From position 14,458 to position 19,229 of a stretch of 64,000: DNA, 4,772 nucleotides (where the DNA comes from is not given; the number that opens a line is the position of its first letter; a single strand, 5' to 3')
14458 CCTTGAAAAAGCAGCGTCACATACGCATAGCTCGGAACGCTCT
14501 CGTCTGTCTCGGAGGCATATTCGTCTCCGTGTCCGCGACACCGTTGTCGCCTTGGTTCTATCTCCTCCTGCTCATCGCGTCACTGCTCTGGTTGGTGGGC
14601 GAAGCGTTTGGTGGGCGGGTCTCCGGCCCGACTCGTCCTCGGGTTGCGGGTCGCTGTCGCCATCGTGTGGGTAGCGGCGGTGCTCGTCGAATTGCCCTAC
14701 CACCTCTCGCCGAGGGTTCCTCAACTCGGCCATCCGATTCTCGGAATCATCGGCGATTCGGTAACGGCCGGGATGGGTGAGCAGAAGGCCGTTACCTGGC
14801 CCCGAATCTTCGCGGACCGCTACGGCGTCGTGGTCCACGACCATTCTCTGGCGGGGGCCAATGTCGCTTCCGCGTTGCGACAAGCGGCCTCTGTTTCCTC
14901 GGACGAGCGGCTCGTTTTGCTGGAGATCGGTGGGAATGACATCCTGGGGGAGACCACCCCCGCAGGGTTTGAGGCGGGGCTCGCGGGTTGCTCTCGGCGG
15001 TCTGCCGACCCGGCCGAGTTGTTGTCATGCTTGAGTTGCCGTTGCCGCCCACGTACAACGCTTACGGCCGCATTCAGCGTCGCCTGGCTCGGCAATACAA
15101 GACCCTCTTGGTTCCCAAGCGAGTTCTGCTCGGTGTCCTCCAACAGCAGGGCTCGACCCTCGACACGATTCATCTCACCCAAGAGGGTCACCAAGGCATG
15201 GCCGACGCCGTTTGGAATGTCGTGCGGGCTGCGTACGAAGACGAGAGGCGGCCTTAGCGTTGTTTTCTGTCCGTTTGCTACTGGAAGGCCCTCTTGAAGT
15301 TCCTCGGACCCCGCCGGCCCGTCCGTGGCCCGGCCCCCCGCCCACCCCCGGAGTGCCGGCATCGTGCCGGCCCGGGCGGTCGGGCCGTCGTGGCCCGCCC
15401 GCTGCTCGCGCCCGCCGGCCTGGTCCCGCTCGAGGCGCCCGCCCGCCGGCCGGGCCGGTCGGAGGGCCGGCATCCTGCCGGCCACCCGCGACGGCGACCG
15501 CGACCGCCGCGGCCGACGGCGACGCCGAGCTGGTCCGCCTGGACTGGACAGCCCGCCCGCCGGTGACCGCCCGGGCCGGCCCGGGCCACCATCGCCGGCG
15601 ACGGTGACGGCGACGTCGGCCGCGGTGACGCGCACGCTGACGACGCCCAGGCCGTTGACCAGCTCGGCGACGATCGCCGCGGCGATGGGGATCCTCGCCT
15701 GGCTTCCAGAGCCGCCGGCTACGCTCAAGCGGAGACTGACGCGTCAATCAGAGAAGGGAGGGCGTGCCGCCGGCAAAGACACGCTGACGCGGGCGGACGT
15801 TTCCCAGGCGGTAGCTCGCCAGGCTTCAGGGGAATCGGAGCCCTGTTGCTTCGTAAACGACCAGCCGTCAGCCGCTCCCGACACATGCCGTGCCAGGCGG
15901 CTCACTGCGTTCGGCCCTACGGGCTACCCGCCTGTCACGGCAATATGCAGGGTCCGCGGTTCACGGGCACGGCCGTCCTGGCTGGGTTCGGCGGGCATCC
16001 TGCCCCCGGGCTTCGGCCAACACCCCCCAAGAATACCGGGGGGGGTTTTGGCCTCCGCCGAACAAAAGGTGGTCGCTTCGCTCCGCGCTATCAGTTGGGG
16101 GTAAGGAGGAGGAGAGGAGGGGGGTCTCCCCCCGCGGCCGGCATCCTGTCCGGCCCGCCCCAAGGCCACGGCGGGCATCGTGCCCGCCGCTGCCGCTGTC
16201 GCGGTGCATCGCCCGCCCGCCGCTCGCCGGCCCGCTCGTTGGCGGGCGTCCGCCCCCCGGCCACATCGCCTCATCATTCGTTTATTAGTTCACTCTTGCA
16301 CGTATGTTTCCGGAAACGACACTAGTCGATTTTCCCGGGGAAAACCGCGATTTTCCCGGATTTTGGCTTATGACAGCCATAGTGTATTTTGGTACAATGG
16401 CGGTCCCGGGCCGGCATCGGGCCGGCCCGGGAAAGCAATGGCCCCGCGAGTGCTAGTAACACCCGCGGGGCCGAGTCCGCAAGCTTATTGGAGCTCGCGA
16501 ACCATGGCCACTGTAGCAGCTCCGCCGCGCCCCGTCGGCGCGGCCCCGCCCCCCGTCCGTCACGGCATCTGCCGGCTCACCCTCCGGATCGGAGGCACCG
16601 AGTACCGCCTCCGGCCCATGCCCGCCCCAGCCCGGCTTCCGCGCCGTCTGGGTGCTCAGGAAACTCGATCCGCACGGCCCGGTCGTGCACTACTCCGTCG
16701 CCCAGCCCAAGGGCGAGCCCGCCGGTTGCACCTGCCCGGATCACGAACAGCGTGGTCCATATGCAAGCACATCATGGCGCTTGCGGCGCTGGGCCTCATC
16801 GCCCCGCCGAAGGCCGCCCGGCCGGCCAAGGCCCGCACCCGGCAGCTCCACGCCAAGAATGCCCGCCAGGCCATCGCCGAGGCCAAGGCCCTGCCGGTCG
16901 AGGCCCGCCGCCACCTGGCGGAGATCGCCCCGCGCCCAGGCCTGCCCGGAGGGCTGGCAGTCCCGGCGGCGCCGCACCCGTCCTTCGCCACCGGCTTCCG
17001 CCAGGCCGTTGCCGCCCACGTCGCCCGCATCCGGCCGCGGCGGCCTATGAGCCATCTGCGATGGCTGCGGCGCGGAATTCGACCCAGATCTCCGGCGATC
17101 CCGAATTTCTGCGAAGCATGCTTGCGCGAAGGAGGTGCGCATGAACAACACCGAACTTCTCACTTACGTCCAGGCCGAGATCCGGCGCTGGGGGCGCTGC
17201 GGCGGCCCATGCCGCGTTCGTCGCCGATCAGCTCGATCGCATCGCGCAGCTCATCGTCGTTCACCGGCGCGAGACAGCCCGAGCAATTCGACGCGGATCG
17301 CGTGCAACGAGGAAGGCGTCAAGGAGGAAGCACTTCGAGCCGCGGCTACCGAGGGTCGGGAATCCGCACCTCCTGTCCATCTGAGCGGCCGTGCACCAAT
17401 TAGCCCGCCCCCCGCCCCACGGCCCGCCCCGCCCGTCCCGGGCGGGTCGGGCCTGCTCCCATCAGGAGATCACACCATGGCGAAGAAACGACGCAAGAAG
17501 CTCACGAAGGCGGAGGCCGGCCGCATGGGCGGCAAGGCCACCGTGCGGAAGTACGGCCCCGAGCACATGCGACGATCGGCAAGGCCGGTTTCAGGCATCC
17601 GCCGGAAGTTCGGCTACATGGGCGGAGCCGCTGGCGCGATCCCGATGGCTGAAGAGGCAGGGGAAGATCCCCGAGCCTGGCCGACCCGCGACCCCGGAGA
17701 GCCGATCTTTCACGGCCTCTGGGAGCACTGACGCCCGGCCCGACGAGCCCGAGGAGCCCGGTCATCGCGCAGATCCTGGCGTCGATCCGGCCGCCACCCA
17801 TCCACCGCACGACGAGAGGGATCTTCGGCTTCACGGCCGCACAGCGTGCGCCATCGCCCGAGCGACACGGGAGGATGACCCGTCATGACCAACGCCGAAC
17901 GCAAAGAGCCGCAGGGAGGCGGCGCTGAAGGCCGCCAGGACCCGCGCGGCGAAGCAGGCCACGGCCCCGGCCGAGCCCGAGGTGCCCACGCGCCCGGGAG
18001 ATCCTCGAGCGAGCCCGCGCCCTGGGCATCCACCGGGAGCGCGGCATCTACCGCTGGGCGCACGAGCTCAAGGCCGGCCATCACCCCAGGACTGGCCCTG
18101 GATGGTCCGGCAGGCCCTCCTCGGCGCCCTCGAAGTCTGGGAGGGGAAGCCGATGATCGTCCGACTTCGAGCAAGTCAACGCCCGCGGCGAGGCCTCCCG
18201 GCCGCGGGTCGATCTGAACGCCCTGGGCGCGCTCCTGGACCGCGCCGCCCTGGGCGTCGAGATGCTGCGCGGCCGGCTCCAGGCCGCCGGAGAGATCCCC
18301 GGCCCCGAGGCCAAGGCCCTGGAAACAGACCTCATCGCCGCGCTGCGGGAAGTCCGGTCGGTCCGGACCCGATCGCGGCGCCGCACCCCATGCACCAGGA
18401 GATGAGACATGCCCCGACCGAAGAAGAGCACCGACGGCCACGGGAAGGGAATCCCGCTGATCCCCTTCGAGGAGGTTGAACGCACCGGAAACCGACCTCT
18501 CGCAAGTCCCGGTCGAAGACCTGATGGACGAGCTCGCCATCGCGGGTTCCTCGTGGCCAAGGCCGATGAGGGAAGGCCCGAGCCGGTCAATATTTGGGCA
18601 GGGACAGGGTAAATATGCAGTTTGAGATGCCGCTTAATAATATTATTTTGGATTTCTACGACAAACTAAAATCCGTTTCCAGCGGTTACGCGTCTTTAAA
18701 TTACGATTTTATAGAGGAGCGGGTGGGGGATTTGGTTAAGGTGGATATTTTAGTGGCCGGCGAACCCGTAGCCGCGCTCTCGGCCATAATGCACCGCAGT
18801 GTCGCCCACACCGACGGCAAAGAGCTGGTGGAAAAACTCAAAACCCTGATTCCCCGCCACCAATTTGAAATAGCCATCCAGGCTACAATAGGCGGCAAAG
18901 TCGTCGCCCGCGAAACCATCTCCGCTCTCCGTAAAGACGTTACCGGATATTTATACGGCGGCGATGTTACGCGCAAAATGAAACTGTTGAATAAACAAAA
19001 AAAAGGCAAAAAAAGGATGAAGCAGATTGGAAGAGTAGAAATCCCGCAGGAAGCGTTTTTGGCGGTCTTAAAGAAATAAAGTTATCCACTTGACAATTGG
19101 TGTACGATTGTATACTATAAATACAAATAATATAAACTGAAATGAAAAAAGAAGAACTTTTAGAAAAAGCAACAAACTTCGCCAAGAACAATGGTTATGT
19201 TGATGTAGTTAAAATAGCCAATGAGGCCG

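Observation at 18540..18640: Abrupt compositional break that truncates lepA: probable chimeric join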

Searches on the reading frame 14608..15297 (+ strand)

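Call 24: search_protein_families(library=pfam, proteins=[window:14608-15297:+], max_evalue=0.01)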
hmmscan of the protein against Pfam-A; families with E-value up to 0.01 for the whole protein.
window:14608-15297:+ (229 aa): 2 families
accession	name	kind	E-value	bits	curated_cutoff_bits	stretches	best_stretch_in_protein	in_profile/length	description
PF13472.12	Lipase_GDSL_2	-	1.9e-11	45.2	32.9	1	47-127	1-91/178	GDSL-like Lipase/Acylhydrolase family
PF00657.28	Lipase_GDSL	-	4.5e-06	27.4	23.6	1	47-121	3-99/208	GDSL-like Lipase/Acylhydrolase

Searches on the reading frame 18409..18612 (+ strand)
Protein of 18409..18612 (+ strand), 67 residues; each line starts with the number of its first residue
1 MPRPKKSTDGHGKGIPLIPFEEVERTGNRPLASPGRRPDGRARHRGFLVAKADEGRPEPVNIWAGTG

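Call 5: search_protein_families(library=pfam, proteins=[window:18409-18612:+], max_evalue=0.01)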
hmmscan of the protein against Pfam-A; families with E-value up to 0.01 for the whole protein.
window:18409-18612:+ (67 aa): 0 families

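Call 16: find_encoding_contigs(protein=window:18409-18612:+, flank=10000, max_places=10)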
Protein window:18409-18612:+ (67 aa): no gene with exactly this product is on record in the collection.

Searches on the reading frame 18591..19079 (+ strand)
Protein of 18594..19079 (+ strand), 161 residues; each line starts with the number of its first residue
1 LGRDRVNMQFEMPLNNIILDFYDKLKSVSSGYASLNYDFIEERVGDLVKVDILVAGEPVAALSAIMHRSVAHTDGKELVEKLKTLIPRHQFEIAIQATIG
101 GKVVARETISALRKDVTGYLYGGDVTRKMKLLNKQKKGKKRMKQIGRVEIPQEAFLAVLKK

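Call 5: search_protein_families(library=pfam, proteins=[window:18594-19079:+], max_evalue=0.01)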
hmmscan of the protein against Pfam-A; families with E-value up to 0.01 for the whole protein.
window:18594-19079:+ (161 aa): 2 families
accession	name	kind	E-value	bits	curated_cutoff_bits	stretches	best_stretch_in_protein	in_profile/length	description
PF06421.17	LepA_C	-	1.1e-47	161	29.7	1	54-160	1-107/107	GTP-binding protein LepA C-terminus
PF00679.30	EFG_C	-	6.7e-07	29.7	27.9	1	3-40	40-76/89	Elongation factor G C-terminus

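Call 17: find_encoding_contigs(protein=window:18594-19079:+, flank=10000, max_places=10)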
Protein window:18594-19079:+ (161 aa): no gene with exactly this product is on record in the collection.

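Call 71: find_encoding_contigs(protein=P0065, flank=10000, max_places=4)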
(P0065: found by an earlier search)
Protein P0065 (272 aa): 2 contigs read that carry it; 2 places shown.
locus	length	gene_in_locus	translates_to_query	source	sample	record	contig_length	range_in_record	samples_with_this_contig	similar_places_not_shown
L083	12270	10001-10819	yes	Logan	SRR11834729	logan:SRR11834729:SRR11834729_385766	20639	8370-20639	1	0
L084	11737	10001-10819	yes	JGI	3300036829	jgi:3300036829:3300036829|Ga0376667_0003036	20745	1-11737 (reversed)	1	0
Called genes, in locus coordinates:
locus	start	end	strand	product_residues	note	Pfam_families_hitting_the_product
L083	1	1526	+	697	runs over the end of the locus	PF00350:Dynamin_N, PF01926:MMR_HSR1 (weak)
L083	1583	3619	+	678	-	PF00350:Dynamin_N, PF01926:MMR_HSR1 (faint), PF21808:Dynamin-like_hel_bact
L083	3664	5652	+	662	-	PF00350:Dynamin_N, PF01926:MMR_HSR1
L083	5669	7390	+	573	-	PF00069:Pkinase, PF07714:PK_Tyr_Ser-Thr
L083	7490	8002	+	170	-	-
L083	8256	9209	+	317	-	-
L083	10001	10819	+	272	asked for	PF00142:Fer4_NifH, PF01656:CbiA, PF02374:ArsA_ATPase (faint), PF09140:MipZ, PF10609:ParA, PF13614:AAA_31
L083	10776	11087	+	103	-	-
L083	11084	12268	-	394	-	?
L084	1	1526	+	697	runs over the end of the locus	PF00350:Dynamin_N, PF01926:MMR_HSR1 (weak)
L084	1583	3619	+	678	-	PF00350:Dynamin_N, PF01926:MMR_HSR1 (faint), PF21808:Dynamin-like_hel_bact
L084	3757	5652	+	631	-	PF00350:Dynamin_N, PF01926:MMR_HSR1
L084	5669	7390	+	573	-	PF00069:Pkinase, PF07714:PK_Tyr_Ser-Thr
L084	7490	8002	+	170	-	-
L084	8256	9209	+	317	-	-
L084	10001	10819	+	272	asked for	PF00142:Fer4_NifH, PF01656:CbiA, PF02374:ArsA_ATPase (faint), PF09140:MipZ, PF10609:ParA, PF13614:AAA_31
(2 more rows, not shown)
